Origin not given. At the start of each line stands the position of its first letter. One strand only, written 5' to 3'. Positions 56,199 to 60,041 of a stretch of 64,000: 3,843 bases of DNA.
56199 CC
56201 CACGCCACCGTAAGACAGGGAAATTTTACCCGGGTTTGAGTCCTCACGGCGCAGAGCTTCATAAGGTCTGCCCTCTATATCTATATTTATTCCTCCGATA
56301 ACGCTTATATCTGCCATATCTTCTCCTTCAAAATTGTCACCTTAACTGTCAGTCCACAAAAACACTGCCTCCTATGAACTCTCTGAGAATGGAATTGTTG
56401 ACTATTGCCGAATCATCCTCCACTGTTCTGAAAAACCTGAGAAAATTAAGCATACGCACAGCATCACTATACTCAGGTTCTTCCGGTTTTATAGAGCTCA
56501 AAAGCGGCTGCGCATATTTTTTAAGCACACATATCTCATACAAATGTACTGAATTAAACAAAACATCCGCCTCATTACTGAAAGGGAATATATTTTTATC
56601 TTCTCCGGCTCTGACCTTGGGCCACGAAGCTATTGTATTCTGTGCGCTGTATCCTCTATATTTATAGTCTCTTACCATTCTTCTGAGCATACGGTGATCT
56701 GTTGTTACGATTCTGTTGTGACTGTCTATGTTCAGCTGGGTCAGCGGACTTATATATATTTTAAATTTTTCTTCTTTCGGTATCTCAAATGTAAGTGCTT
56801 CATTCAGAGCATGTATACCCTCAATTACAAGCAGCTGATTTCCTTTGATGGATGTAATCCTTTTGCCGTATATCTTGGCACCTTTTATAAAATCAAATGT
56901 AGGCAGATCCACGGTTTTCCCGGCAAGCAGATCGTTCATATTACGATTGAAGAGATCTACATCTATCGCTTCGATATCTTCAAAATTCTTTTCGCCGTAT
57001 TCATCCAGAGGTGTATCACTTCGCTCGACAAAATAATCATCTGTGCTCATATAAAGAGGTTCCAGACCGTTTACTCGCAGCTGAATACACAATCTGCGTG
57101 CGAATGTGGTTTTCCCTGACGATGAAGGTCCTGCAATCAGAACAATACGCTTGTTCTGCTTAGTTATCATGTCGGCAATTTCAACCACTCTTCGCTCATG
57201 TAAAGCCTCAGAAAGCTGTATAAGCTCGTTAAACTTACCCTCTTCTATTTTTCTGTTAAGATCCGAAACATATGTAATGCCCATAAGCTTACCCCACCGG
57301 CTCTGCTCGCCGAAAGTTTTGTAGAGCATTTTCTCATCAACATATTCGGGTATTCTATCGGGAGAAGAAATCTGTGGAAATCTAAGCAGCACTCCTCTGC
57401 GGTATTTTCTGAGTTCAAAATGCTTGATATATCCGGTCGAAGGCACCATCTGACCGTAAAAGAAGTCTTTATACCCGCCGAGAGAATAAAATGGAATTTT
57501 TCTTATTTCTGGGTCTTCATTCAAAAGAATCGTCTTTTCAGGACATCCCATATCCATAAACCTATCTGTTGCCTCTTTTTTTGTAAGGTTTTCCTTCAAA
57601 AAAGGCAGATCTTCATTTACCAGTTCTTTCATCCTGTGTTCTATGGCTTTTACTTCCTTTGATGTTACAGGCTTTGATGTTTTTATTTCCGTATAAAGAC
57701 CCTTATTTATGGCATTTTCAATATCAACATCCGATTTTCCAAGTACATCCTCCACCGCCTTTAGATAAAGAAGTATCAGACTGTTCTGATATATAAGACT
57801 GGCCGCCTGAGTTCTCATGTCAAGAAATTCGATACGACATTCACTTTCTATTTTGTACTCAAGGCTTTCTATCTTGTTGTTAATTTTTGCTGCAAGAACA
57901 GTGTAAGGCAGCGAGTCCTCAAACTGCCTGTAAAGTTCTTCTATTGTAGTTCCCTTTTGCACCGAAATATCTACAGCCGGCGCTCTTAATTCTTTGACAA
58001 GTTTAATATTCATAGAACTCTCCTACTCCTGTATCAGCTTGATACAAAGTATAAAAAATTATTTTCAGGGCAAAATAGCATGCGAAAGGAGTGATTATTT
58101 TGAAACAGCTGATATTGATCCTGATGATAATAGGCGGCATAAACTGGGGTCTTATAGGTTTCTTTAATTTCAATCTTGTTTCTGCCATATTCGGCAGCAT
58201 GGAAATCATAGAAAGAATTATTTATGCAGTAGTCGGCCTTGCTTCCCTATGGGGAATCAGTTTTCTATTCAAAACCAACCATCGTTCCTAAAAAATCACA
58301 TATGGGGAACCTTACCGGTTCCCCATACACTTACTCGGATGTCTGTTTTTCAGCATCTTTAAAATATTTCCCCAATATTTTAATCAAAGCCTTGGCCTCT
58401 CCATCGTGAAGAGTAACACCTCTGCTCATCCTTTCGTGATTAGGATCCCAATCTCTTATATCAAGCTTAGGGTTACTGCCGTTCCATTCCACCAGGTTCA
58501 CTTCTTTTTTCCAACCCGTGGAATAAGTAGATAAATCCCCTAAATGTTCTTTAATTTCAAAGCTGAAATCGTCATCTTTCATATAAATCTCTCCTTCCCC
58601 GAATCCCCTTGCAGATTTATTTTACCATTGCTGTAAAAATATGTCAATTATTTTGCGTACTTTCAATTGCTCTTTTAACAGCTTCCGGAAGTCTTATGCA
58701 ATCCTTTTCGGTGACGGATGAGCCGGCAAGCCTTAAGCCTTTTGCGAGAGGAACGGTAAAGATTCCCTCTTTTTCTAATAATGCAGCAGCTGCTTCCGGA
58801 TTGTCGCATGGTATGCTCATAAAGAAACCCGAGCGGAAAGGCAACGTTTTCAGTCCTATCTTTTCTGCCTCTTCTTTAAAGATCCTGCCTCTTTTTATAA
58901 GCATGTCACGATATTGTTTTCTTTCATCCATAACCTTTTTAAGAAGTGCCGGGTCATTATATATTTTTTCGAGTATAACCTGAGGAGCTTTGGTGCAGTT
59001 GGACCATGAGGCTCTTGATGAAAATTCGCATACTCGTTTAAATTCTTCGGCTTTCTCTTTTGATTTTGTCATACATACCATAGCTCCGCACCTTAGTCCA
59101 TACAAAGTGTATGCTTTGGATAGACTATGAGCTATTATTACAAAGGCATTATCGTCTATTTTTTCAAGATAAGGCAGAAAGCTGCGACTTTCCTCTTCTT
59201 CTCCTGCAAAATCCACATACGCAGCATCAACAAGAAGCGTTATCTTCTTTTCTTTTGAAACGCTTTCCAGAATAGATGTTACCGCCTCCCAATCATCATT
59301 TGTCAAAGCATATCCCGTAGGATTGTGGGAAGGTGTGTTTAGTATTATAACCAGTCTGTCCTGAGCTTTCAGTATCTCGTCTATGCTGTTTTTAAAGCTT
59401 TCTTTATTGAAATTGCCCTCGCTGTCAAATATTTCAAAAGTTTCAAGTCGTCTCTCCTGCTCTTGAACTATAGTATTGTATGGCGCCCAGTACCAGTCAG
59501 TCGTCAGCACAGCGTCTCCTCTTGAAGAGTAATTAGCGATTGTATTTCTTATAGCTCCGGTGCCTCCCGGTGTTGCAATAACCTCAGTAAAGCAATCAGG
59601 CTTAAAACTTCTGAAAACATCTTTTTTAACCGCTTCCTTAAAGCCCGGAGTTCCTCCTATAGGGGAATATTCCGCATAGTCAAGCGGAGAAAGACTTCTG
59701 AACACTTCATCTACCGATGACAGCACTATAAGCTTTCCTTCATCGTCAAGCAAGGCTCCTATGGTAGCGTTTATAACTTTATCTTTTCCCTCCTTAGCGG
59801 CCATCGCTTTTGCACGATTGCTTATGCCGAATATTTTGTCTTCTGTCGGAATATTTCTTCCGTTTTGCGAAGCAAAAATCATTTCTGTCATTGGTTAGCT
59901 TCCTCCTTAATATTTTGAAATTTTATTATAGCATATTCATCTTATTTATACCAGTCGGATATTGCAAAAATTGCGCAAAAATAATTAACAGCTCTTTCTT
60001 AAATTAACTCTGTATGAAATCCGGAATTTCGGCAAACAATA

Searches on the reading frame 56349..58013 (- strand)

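Call 69: search_protein_families(library=pfam, proteins=[window:56349-58013:-], max_evalue=0.00001)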
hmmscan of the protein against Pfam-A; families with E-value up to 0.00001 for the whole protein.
window:56349-58013:- (554 aa): 2 families
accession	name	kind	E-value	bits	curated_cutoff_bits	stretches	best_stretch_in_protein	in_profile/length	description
PF00485.24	PRK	-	4.2e-18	66.3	22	1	291-490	2-191/196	Phosphoribulokinase / Uridine kinase family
PF20720.3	nSTAND3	-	3.9e-06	27.1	27.2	0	286-324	15-53/155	Novel STAND NTPase 3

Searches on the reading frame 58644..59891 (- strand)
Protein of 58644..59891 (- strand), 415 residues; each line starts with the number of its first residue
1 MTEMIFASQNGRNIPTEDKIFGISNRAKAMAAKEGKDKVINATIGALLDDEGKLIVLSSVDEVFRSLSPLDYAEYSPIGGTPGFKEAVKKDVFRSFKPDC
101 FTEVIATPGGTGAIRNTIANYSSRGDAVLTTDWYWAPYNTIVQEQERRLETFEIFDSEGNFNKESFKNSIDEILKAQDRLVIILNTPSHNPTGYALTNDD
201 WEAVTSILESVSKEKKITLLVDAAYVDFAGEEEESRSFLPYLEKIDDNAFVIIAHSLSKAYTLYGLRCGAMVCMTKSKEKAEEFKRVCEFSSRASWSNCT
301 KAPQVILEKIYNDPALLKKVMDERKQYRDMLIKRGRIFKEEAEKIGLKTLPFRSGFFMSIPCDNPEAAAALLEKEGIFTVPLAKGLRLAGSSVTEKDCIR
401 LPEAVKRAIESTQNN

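Call 69: search_protein_families(library=pfam, proteins=[window:58644-59891:-], max_evalue=0.00001)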
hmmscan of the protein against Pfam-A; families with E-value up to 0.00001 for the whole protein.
window:58644-59891:- (415 aa): 1 family
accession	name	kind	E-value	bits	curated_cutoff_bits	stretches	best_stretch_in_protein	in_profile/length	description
PF00155.27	Aminotran_1_2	-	2e-38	132.9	19.7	1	38-399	2-355/361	Aminotransferase class I and II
